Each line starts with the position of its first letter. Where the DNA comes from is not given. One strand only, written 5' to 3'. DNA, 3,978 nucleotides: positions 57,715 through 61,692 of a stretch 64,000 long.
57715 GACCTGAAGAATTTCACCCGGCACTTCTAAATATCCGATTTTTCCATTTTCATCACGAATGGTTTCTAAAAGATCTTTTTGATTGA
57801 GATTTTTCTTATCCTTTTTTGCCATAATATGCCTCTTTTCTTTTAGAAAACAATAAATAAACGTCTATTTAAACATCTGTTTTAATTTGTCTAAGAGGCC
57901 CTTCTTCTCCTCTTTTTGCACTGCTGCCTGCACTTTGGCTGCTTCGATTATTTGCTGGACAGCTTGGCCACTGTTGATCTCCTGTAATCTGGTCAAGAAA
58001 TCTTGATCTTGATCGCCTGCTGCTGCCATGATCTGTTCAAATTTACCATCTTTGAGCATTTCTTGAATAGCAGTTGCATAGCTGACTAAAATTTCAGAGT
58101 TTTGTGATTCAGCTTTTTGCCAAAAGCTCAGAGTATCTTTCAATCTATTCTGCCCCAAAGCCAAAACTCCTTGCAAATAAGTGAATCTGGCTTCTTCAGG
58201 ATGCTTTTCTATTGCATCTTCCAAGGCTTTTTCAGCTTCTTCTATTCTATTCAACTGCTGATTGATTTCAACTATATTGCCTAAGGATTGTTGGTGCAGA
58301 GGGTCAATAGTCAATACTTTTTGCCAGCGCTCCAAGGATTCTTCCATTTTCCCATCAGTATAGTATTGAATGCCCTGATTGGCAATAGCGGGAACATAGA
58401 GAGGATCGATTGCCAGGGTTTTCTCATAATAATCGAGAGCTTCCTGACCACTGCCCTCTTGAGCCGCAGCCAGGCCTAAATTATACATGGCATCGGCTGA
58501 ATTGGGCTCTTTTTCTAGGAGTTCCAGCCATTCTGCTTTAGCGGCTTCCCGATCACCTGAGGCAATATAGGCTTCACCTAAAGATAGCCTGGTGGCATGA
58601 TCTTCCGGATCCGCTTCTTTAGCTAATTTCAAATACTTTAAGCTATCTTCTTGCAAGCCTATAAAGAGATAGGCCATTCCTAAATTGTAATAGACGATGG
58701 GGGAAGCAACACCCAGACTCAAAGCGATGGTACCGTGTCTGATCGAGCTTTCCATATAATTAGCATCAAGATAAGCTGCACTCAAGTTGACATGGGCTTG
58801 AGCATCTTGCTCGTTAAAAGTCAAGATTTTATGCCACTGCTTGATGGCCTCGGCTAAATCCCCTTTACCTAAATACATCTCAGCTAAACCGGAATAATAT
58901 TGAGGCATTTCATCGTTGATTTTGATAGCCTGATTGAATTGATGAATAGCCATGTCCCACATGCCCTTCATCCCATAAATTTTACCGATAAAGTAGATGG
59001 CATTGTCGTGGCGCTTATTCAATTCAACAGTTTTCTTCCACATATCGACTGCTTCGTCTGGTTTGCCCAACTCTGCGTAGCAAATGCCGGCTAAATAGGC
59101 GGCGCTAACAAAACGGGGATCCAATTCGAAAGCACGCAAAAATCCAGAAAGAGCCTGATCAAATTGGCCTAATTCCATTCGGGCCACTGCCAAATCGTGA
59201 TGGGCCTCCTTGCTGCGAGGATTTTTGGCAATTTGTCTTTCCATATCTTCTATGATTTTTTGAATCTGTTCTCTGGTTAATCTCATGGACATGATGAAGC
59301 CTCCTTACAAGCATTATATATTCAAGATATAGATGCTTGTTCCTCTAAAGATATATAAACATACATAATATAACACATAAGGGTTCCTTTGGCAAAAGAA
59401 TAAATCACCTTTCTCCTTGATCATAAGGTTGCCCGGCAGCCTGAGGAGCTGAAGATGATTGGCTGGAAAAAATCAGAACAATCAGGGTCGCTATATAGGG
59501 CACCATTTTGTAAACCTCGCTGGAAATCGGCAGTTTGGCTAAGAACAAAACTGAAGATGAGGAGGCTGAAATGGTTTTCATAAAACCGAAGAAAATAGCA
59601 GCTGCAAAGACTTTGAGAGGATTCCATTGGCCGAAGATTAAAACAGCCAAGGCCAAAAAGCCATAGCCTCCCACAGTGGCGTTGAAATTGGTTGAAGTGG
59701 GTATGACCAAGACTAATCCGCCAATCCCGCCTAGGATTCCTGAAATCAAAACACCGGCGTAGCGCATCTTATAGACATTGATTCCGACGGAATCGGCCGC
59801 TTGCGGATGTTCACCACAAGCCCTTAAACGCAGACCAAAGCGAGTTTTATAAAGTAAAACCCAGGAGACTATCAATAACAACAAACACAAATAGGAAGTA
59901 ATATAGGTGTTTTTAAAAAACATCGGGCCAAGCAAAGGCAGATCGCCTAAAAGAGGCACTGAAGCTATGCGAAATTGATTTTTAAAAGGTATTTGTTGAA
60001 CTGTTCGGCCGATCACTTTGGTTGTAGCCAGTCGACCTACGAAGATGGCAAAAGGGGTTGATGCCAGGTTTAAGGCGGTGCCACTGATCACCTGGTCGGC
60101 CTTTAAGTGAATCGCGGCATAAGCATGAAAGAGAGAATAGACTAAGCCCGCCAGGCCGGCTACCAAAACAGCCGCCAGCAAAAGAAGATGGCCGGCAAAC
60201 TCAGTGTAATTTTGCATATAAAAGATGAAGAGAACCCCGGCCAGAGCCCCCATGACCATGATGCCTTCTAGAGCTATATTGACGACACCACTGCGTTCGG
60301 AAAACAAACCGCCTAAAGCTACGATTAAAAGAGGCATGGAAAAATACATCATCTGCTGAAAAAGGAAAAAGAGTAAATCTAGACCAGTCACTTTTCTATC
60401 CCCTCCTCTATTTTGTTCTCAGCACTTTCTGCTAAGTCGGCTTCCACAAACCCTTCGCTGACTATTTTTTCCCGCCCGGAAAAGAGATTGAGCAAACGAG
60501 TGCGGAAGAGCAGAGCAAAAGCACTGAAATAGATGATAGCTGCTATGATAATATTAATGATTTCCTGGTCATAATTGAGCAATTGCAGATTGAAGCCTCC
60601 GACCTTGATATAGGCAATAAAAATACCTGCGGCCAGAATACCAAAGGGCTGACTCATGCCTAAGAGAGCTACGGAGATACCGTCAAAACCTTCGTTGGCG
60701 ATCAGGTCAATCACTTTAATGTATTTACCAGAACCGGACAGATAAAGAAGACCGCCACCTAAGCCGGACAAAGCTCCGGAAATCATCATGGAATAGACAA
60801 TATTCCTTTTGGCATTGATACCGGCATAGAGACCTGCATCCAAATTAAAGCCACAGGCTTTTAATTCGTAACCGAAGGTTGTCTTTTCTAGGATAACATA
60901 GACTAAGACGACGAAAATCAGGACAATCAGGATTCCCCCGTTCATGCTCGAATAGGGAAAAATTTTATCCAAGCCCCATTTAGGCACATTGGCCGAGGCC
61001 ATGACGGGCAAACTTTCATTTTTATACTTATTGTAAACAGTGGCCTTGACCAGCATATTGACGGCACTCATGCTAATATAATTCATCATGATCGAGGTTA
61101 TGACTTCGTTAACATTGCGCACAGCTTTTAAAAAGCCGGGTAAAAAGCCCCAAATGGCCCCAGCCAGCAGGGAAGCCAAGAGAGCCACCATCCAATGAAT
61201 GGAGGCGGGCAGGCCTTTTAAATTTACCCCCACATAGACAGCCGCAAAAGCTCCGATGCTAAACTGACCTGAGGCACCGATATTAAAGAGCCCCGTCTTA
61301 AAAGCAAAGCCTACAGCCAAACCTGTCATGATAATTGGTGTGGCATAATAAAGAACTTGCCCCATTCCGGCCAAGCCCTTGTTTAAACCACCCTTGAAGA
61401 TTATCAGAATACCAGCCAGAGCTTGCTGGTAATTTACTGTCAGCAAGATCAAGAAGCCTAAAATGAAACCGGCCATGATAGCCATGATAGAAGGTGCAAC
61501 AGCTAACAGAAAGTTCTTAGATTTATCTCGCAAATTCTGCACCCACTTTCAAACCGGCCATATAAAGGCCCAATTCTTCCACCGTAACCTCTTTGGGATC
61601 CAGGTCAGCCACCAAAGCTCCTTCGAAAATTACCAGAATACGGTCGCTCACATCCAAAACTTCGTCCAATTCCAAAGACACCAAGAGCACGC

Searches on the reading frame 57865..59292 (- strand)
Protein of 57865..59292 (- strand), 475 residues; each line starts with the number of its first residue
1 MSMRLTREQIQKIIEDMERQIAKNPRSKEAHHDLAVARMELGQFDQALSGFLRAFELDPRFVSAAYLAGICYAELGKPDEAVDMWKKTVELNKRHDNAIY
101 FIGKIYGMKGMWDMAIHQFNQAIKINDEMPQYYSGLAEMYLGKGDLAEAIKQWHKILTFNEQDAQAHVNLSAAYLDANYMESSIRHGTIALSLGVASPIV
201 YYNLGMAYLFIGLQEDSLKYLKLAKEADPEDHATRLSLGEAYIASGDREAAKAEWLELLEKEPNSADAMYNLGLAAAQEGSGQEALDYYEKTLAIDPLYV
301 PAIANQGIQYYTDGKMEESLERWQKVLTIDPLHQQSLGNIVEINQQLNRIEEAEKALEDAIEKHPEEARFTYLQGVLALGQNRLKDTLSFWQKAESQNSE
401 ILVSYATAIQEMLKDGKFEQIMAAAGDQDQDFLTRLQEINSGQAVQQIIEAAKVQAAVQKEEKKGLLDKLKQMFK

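Call 67: search_protein_families(library=pfam, proteins=[window:57865-59292:-])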
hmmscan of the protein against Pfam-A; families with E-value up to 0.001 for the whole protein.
window:57865-59292:- (475 aa): 24 families
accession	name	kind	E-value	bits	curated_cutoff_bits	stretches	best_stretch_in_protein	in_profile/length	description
PF07719.23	TPR_2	-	3e-38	127.2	27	2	266-297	1-32/34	Tetratricopeptide repeat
PF00515.34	TPR_1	-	5.3e-35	118.3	27.8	1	266-297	1-32/34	Tetratricopeptide repeat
PF13432.12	TPR_16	-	1.8e-33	115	32.7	3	237-297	2-62/65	Tetratricopeptide repeat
PF13431.12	TPR_17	-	4.8e-29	98.6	24.4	0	51-82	2-33/34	Tetratricopeptide repeat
PF13414.12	TPR_11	-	1.2e-26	92.6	26.8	1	239-278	1-40/42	TPR repeat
PF14559.12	TPR_19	-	6.6e-25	87.7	25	2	313-374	4-65/68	Tetratricopeptide repeat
PF13181.12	TPR_8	-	1.7e-23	81.2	25.7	0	200-231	3-34/34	Tetratricopeptide repeat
PF13424.12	TPR_12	-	4.5e-23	81.7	30.1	2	64-125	4-74/77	Tetratricopeptide repeat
PF13428.12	TPR_14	-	4.2e-22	76.8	23.5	0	234-273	3-42/44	Tetratricopeptide repeat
PF13174.12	TPR_6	-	4e-18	65.2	26.3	0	64-90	2-28/33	Tetratricopeptide repeat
PF23914.1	TPR_CcmH_CycH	-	4e-15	56.4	42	1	207-294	59-149/158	Cytochrome c-type biogenesis protein H TPR domain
PF12895.13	ANAPC3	-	6e-13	49.3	27.2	1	17-86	12-80/82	Anaphase-promoting complex, cyclosome, subunit 3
PF13374.12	TPR_10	-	1.1e-11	44.8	27.5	0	266-295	2-31/42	Tetratricopeptide repeat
PF14561.12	TPR_20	-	1e-09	39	25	1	217-265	7-55/90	Tetratricopeptide repeat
PF13371.12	TPR_9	-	1.7e-09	38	35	0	5-59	6-60/73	Tetratricopeptide repeat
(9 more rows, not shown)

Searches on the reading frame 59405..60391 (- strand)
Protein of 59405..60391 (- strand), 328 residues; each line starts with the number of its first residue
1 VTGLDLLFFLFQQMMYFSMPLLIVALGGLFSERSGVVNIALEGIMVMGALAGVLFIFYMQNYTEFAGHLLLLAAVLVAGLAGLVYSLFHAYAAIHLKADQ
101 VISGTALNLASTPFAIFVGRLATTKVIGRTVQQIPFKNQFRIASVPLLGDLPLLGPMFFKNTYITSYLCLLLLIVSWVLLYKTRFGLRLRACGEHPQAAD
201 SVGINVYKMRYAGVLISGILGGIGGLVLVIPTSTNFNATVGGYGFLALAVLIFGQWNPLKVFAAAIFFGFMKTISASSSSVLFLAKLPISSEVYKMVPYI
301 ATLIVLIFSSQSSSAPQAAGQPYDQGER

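Call 67: search_protein_families(library=pfam, proteins=[window:59405-60391:-])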
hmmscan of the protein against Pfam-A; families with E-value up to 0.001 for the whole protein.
window:59405-60391:- (328 aa): 1 family
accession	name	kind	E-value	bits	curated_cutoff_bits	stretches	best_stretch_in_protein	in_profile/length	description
PF02653.21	BPD_transp_2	-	4.8e-40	137.8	26.8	1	13-306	4-269/269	Branched-chain amino acid transport system / permease component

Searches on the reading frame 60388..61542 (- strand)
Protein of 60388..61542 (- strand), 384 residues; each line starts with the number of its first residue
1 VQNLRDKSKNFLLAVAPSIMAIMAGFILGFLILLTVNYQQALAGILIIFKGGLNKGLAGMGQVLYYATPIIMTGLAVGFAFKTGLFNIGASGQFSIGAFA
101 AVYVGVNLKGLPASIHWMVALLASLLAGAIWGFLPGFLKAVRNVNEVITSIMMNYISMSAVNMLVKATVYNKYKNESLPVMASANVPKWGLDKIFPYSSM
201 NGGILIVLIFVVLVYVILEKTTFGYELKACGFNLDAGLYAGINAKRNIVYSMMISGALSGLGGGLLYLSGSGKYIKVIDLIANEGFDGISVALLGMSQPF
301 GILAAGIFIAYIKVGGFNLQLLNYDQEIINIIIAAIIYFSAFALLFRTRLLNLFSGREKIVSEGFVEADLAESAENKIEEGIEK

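Call 67: search_protein_families(library=pfam, proteins=[window:60388-61542:-])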
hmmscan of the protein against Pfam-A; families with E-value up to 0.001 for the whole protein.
window:60388-61542:- (384 aa): 1 family
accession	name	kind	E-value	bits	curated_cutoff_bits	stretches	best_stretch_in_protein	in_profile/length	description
PF02653.21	BPD_transp_2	-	7.2e-35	120.9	26.8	1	61-339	3-267/269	Branched-chain amino acid transport system / permease component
